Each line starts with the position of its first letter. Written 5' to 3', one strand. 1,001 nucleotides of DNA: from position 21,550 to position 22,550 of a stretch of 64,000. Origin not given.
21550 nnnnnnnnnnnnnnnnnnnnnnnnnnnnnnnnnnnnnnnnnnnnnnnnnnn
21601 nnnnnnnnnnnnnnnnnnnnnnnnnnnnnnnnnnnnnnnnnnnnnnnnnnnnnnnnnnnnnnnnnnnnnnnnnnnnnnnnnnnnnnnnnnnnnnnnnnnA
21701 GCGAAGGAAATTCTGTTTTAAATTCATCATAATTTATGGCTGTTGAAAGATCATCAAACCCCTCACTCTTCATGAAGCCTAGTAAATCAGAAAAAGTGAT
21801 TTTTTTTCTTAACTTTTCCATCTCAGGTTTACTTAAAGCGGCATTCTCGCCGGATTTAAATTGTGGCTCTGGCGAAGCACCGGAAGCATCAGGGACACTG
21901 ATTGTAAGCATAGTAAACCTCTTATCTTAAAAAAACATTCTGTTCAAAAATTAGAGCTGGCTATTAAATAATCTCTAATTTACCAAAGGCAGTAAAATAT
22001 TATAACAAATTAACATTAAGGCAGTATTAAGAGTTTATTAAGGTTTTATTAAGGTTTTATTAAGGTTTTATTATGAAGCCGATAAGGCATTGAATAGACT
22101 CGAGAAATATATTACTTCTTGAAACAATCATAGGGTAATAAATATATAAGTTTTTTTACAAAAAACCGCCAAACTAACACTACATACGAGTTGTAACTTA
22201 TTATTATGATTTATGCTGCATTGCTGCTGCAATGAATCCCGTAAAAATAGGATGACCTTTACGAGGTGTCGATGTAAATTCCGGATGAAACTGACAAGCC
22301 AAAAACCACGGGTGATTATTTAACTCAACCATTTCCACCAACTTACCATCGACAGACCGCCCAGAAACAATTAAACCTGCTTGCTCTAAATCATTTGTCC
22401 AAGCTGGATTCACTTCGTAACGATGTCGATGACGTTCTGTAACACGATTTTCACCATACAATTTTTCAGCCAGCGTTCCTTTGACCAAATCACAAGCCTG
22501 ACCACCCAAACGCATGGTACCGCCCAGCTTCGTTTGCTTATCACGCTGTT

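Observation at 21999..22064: Five-half-site PmrA array built on an 11-bp tandem repeat in front of the kinase-repeat gene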

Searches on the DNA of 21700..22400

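Call 65: search_rna_families(source=window, start=21700, end=22400, threshold=evalue, max_evalue=1)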
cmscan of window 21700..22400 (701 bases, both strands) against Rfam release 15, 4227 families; matches with E-value up to 1: 0.
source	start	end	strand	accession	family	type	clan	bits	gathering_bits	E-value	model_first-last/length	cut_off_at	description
